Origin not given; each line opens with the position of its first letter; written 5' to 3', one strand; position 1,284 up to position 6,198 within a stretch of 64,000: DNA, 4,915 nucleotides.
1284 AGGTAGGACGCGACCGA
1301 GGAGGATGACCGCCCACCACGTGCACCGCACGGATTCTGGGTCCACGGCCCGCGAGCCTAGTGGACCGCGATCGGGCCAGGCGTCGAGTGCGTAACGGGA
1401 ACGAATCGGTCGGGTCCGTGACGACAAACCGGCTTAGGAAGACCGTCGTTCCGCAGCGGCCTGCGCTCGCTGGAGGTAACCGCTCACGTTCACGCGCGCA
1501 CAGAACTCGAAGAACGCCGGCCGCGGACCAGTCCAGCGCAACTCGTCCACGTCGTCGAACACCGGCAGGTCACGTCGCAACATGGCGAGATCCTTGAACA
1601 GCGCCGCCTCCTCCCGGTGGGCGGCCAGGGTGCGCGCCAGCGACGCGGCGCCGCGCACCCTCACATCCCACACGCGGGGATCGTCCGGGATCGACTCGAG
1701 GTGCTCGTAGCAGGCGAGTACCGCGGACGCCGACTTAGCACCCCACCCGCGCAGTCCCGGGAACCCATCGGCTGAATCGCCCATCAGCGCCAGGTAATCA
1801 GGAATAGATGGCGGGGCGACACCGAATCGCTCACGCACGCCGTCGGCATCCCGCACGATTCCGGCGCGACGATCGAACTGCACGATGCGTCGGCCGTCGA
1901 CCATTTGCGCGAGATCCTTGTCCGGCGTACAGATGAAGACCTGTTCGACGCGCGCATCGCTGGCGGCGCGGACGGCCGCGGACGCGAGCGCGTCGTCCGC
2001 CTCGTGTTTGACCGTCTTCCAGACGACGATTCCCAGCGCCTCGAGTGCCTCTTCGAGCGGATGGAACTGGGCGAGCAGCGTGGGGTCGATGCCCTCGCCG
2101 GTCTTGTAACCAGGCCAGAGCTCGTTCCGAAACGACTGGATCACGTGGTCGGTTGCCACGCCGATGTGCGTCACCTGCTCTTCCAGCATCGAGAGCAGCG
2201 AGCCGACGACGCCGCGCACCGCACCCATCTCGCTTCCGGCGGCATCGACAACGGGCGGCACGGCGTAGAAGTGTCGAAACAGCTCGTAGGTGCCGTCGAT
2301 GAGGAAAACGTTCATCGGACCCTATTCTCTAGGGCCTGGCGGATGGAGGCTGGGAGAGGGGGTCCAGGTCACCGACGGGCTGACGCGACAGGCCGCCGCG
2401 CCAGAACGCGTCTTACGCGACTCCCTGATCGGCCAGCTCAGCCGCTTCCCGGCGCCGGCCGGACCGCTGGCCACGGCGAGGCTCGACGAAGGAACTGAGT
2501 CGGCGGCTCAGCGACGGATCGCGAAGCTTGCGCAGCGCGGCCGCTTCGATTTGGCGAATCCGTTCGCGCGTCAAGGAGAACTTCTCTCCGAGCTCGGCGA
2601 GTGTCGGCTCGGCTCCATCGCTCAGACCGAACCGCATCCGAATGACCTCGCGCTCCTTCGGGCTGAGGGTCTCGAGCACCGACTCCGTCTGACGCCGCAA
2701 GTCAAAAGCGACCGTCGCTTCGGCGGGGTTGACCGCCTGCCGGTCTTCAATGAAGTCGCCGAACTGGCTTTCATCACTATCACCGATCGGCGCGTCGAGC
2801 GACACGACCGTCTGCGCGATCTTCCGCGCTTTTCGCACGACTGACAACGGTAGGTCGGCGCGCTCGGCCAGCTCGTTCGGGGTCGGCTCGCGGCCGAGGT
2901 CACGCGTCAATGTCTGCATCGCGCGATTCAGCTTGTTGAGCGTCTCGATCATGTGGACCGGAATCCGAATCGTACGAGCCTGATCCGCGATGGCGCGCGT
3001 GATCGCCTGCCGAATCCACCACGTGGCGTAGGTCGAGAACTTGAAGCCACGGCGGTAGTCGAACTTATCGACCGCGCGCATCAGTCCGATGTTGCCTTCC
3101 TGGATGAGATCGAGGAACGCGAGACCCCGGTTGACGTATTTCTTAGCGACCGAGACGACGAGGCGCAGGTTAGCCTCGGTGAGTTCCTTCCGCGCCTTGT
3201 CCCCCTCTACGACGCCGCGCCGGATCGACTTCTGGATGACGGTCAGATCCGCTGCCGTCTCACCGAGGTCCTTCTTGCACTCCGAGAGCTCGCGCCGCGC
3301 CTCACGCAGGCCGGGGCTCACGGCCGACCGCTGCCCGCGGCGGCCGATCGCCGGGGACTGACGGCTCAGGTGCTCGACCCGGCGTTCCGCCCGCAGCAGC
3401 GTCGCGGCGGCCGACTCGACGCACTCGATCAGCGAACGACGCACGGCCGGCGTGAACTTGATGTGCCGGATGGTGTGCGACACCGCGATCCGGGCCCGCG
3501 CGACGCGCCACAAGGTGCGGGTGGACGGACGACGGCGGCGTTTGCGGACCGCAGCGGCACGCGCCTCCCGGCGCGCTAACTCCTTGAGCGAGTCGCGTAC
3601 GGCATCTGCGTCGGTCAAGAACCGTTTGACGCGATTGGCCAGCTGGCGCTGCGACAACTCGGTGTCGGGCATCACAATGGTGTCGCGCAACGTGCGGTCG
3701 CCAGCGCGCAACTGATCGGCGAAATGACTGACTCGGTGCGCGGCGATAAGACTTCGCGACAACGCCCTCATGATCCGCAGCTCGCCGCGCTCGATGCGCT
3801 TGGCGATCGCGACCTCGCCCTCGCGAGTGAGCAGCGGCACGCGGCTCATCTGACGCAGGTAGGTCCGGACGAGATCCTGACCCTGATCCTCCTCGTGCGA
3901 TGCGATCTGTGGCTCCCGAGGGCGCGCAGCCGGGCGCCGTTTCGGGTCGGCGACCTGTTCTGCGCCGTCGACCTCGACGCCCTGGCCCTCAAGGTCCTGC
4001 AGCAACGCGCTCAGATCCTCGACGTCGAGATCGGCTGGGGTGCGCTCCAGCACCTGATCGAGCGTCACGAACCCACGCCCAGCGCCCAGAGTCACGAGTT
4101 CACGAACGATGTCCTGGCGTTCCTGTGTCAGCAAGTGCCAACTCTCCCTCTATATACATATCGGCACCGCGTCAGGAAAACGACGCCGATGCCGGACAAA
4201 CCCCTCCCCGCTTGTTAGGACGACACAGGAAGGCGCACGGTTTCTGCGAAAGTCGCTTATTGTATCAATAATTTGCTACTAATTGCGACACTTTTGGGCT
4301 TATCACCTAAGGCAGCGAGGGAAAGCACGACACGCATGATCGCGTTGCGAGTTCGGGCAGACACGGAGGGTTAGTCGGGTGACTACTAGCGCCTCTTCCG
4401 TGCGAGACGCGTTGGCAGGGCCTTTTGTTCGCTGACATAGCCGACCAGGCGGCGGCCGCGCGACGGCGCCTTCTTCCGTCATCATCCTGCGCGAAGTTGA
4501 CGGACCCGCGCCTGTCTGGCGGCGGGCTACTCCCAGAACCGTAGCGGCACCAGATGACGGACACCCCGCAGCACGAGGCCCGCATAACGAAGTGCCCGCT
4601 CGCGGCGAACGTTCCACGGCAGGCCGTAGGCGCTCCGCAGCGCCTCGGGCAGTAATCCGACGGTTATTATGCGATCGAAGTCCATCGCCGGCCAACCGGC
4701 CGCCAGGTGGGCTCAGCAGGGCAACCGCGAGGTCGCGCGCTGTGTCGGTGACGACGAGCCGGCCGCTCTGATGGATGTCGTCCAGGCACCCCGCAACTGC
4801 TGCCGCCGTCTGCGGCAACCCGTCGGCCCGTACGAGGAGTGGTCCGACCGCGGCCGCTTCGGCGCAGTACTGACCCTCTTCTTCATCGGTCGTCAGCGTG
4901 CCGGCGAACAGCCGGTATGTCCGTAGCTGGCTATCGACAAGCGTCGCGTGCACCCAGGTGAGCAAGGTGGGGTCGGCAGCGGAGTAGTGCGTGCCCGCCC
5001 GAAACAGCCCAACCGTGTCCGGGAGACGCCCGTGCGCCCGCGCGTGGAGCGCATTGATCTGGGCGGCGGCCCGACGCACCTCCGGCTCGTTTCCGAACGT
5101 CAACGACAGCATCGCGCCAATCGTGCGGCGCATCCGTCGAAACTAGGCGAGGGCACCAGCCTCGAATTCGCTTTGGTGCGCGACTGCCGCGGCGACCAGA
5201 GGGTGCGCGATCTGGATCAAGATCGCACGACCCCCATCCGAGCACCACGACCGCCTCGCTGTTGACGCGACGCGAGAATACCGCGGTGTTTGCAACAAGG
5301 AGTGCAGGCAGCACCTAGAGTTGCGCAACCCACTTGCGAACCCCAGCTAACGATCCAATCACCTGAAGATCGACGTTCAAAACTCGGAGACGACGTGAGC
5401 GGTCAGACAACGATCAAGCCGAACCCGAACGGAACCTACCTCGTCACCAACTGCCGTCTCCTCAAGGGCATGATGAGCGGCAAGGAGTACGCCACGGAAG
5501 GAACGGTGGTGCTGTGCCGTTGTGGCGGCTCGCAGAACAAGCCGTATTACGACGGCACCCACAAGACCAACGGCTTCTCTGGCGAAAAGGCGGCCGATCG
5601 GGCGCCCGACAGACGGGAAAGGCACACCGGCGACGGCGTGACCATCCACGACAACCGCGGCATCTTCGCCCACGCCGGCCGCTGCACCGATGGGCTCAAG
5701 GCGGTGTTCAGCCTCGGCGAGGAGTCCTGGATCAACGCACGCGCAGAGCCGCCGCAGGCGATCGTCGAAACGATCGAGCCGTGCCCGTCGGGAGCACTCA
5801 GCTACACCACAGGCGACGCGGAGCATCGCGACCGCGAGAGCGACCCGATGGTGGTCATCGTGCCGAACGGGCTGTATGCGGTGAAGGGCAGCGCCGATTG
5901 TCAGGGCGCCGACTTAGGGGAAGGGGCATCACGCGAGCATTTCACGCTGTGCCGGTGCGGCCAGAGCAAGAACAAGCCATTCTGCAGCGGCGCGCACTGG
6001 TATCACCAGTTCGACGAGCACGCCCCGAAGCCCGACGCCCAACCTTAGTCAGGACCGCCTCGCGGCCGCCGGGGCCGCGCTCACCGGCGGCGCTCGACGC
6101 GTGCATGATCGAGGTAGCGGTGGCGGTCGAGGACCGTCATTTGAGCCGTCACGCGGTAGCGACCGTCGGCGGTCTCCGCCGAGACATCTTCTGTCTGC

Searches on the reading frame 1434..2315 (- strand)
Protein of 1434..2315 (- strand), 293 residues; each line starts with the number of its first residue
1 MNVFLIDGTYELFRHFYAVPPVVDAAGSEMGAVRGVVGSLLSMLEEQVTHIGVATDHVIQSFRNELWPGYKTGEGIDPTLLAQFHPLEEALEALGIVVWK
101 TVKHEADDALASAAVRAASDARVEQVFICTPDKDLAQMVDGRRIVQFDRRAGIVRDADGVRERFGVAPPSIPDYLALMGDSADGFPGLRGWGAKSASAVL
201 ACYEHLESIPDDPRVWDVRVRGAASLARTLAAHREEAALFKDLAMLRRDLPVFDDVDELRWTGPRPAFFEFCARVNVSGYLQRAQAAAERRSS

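Call 13: search_protein_families(library=pfam, proteins=[window:1434-2315:-], max_evalue=0.001)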
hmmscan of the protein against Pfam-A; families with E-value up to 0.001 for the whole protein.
window:1434-2315:- (293 aa): 2 families
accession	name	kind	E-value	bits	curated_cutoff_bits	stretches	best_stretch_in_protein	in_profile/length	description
PF02739.22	5_3_exonuc_N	-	1.5e-31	109.8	34.3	1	3-165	2-164/164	5'-3' exonuclease, N-terminal resolvase-like domain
PF01367.25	5_3_exonuc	-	2.1e-19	70.2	40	1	166-265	1-95/97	5'-3' exonuclease, C-terminal SAM fold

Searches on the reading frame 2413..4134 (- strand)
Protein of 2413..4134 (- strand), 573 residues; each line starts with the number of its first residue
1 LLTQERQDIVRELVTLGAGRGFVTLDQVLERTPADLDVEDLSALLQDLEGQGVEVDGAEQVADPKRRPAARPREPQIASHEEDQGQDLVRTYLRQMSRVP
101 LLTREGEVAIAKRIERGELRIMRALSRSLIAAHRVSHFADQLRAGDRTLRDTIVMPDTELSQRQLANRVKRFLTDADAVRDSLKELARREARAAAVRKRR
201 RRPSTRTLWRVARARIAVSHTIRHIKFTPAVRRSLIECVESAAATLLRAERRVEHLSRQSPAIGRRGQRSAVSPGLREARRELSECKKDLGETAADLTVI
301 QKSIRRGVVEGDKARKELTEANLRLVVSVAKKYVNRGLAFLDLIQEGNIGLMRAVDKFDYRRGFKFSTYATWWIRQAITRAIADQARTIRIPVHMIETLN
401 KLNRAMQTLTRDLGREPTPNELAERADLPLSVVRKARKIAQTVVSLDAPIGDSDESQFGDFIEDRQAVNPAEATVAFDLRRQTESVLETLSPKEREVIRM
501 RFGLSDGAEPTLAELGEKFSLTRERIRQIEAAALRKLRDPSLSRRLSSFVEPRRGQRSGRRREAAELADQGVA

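Call 13: search_protein_families(library=pfam, proteins=[window:2413-4134:-], max_evalue=0.001)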
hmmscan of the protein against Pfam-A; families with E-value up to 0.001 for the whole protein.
window:2413-4134:- (573 aa): 5 families
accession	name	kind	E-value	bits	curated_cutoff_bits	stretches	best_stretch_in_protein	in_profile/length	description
PF04539.22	Sigma70_r3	-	1.9e-25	89.2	25.3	1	397-473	1-77/78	Sigma-70 region 3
PF04542.20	Sigma70_r2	-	1.4e-23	82.9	24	1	319-388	2-71/71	Sigma-70 region 2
PF04545.22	Sigma70_r4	-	4.3e-18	65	24.1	1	486-538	1-49/50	Sigma-70, region 4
PF00140.25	Sigma70_r1_2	-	4.7e-13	49.3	22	1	87-118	1-32/34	Sigma-70 factor, region 1.2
PF03979.19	Sigma70_r1_1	-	0.00073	19.9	22.5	0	5-63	2-61/81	Sigma-70 factor, region 1.1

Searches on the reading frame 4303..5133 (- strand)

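Call 13: search_protein_families(library=pfam, proteins=[window:4303-5133:-], max_evalue=0.001)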
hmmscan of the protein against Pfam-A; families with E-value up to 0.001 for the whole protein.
window:4303-5133:- (276 aa): 1 family
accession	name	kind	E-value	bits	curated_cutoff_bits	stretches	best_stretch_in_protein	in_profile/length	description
PF09995.15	MPAB_Lcp_cat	-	5.4e-26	92.5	23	1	2-181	45-199/231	ER-bound oxygenase mpaB/B'/Rubber oxygenase, catalytic domain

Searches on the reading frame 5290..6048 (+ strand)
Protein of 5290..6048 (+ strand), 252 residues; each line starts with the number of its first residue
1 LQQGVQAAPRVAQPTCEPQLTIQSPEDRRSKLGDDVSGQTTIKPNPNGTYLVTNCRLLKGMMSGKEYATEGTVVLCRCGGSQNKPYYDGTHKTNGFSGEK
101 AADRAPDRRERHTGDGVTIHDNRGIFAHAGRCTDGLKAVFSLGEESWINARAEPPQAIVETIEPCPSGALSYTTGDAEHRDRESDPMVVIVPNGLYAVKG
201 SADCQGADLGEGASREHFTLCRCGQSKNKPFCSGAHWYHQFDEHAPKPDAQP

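Call 13: search_protein_families(library=pfam, proteins=[window:5290-6048:+], max_evalue=0.001)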
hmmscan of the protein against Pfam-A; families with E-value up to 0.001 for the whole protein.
window:5290-6048:+ (252 aa): 2 families
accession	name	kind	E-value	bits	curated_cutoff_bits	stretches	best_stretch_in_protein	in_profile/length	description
PF09360.15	zf-CDGSH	-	5.8e-24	84.5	29.5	2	194-237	2-48/48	Iron-binding zinc finger CDGSH type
PF06902.16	Fer4_19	-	1.5e-15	57.4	24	1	113-173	2-62/64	Divergent 4Fe-4S mono-cluster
